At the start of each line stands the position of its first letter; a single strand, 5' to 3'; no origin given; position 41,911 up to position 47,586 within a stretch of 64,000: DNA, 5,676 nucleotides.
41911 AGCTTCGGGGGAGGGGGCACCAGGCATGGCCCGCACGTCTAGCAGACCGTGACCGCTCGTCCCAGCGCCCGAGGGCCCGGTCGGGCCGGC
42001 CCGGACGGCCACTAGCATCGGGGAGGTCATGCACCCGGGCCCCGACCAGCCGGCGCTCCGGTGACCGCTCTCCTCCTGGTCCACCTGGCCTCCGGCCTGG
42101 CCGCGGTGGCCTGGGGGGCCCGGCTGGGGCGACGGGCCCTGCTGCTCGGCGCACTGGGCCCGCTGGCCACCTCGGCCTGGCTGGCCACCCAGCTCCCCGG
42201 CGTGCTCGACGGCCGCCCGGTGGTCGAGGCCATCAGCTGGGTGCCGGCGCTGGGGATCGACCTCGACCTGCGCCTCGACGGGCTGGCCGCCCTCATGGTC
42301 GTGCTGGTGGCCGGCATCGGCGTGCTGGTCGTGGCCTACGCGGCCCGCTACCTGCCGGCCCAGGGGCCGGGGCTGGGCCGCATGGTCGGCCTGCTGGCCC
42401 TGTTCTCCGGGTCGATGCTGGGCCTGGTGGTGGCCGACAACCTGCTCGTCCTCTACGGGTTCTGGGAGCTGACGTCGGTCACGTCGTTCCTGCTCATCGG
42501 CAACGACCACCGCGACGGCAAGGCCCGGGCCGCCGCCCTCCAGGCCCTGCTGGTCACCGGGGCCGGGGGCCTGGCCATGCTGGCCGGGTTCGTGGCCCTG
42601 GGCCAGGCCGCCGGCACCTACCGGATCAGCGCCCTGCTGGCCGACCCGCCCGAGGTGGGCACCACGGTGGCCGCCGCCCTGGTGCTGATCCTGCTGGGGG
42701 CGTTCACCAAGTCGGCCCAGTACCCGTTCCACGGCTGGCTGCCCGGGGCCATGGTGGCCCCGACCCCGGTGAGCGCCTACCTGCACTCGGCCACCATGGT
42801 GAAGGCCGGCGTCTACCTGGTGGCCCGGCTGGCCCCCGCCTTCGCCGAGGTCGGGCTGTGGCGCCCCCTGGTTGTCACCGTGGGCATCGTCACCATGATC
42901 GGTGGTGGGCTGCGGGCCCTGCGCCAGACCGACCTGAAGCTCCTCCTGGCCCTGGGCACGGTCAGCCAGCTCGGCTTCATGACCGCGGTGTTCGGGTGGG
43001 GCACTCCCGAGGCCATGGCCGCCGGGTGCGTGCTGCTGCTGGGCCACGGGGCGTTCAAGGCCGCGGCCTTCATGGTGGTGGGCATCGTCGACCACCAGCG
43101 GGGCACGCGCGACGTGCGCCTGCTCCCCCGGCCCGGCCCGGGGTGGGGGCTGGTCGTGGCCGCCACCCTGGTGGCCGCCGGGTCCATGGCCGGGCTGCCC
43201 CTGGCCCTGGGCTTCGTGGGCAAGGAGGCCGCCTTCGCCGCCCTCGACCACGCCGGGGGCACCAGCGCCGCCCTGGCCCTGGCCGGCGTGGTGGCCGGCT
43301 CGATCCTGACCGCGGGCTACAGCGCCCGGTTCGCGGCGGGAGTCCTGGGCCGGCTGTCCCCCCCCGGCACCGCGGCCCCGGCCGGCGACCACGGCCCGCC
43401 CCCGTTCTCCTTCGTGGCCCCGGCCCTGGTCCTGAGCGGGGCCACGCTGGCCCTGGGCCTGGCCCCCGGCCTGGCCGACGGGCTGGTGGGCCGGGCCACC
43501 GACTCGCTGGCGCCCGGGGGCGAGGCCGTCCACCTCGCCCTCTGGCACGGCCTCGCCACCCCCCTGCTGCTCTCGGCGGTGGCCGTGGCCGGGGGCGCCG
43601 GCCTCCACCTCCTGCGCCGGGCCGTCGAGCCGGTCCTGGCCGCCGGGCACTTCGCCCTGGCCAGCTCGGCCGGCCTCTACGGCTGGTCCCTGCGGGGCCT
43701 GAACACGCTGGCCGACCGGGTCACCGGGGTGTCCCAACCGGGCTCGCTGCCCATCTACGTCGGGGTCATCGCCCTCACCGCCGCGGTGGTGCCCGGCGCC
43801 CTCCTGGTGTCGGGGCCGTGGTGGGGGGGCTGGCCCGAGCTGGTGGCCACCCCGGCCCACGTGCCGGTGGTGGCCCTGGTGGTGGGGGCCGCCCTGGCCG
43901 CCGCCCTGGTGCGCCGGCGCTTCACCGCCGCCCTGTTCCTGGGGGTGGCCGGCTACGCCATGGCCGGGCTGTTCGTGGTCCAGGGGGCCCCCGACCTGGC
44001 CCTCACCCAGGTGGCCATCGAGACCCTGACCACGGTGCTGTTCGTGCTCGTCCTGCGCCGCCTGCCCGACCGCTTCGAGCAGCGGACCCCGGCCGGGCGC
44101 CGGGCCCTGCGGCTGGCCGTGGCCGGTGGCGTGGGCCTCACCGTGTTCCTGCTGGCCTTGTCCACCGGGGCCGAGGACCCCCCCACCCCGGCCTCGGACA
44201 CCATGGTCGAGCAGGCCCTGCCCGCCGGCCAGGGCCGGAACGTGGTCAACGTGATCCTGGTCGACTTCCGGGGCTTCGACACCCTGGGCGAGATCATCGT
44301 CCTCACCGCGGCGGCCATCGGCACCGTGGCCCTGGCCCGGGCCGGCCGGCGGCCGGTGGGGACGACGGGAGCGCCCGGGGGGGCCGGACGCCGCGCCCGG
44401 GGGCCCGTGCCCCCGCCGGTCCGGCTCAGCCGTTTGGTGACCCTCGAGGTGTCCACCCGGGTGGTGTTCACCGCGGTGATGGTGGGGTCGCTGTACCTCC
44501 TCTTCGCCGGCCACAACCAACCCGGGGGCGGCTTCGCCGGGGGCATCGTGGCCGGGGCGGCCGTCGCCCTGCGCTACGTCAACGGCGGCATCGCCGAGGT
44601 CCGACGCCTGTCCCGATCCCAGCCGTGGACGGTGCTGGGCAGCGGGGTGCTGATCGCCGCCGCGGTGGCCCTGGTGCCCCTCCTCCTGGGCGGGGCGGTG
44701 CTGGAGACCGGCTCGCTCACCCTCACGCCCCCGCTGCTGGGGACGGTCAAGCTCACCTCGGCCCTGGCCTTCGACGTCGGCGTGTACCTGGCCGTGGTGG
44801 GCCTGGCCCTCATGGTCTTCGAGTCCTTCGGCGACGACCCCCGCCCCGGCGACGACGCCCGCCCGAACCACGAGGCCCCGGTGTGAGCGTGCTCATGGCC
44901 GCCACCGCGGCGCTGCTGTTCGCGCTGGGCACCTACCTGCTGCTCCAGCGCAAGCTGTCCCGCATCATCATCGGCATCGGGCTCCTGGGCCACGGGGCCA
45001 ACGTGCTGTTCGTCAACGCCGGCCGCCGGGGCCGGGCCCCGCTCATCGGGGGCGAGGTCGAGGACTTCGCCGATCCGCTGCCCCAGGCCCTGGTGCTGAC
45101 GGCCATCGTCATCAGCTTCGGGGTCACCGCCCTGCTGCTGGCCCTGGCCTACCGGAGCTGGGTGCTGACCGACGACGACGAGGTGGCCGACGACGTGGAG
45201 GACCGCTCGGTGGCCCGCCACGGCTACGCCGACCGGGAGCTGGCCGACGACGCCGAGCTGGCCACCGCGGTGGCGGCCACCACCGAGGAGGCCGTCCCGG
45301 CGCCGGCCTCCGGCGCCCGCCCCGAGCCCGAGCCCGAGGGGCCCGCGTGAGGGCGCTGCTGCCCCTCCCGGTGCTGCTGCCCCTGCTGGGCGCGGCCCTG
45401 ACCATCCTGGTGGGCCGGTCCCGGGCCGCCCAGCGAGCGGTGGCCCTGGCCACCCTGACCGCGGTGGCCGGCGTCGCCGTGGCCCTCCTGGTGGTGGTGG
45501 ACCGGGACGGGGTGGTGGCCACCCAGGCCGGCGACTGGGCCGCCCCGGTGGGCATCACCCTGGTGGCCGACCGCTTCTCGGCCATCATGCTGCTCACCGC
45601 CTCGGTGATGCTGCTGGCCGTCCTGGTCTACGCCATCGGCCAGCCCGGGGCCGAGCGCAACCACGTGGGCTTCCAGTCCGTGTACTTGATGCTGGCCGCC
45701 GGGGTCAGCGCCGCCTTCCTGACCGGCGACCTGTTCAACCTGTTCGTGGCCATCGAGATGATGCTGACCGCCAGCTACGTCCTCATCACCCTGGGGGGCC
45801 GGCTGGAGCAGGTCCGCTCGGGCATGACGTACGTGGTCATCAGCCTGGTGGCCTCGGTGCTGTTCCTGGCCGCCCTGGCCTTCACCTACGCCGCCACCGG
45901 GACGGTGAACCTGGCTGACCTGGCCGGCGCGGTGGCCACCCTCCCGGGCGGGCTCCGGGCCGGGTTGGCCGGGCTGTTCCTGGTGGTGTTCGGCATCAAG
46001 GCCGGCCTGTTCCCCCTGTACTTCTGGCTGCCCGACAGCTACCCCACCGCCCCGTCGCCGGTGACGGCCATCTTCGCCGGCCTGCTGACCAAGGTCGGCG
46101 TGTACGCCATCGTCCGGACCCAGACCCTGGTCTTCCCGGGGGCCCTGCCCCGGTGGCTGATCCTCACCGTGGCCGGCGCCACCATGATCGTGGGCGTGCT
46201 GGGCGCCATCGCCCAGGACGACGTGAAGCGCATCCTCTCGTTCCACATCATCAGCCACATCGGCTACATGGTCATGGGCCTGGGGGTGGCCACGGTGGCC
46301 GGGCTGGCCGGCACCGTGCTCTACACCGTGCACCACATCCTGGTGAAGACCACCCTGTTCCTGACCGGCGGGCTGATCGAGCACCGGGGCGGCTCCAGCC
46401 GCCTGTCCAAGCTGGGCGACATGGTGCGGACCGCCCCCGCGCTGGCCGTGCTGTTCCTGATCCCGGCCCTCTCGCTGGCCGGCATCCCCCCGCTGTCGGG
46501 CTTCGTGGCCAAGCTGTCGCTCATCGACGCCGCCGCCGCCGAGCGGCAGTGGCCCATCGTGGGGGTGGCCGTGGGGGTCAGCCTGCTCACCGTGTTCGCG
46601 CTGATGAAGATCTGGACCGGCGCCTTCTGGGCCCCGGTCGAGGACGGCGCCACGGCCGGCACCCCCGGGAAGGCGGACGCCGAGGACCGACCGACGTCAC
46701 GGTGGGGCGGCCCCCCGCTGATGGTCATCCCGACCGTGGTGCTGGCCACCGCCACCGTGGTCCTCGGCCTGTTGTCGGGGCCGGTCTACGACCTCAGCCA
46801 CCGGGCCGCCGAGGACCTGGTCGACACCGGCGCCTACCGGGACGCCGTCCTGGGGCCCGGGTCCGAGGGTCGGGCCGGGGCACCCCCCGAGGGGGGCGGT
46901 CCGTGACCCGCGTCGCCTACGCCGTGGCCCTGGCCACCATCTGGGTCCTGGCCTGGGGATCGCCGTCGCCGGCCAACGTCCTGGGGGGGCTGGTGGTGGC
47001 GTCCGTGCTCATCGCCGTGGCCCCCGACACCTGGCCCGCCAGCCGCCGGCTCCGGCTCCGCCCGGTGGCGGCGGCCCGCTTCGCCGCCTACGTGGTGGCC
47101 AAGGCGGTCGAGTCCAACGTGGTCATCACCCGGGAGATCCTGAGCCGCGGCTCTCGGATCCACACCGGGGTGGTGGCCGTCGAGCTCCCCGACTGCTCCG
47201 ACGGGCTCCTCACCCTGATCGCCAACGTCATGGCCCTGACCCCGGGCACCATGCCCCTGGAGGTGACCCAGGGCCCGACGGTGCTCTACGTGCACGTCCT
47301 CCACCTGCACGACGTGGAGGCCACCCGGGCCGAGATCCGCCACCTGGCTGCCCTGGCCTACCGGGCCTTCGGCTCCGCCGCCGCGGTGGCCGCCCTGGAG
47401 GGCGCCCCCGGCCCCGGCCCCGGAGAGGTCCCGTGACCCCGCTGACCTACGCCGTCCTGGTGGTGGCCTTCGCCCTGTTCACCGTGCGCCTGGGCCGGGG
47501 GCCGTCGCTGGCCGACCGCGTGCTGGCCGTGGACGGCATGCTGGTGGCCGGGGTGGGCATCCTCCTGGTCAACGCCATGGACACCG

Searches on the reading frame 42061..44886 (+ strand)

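Call 10: search_protein_families(library=pfam, proteins=[window:42061-44886:+], max_evalue=0.001)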
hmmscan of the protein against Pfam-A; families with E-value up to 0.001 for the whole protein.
window:42061-44886:+ (941 aa): 5 families
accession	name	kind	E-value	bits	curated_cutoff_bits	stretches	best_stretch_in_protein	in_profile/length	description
PF00361.26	Proton_antipo_M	-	7.1e-55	186.7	21.5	1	125-406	1-286/294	NADH:quinone oxidoreductase/Mrp antiporter, TM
PF04039.18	MnhB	-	1.3e-29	103.4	22.5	1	795-917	2-126/127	Domain related to MnhB subunit of Na+/H+ antiporter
PF20501.3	MbhE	-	1e-19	70.8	27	1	681-766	5-88/98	MBH, subunit E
PF13244.11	MbhD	-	1.5e-19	70.3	27.2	1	605-669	1-66/67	MBH, subunit D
PF00662.26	Proton_antipo_N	-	1.6e-07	31.6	24.5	1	63-99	6-42/51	NADH-Ubiquinone oxidoreductase (complex I), chain 5 N-terminus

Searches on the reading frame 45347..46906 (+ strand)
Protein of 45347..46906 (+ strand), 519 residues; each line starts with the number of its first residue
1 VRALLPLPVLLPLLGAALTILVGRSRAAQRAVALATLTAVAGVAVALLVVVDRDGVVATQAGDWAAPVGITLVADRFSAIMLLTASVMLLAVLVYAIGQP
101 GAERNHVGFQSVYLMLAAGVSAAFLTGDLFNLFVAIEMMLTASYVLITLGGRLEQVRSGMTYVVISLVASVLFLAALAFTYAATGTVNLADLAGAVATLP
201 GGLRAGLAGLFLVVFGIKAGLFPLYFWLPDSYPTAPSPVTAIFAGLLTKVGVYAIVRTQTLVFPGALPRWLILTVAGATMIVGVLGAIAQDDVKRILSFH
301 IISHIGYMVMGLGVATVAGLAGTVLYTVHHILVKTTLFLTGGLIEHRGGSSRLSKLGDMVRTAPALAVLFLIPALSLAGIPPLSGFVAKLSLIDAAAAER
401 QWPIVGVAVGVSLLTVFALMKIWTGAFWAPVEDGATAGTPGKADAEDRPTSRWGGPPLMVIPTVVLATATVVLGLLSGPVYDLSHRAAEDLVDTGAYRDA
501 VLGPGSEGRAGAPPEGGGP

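Call 10: search_protein_families(library=pfam, proteins=[window:45347-46906:+], max_evalue=0.001)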
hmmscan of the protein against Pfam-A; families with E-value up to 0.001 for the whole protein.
window:45347-46906:+ (519 aa): 1 family
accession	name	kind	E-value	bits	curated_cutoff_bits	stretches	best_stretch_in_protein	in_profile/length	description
PF00361.26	Proton_antipo_M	-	4.6e-57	193.9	21.5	1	127-415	2-294/294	NADH:quinone oxidoreductase/Mrp antiporter, TM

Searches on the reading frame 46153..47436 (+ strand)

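Call 10: search_protein_families(library=pfam, proteins=[window:46153-47436:+], max_evalue=0.001)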
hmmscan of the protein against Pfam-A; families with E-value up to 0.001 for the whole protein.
window:46153-47436:+ (427 aa): 1 family
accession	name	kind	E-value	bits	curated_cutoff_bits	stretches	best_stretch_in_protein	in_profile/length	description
PF01899.21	MNHE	-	1.3e-27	96.8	27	1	258-396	2-135/145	Na+/H+ ion antiporter subunit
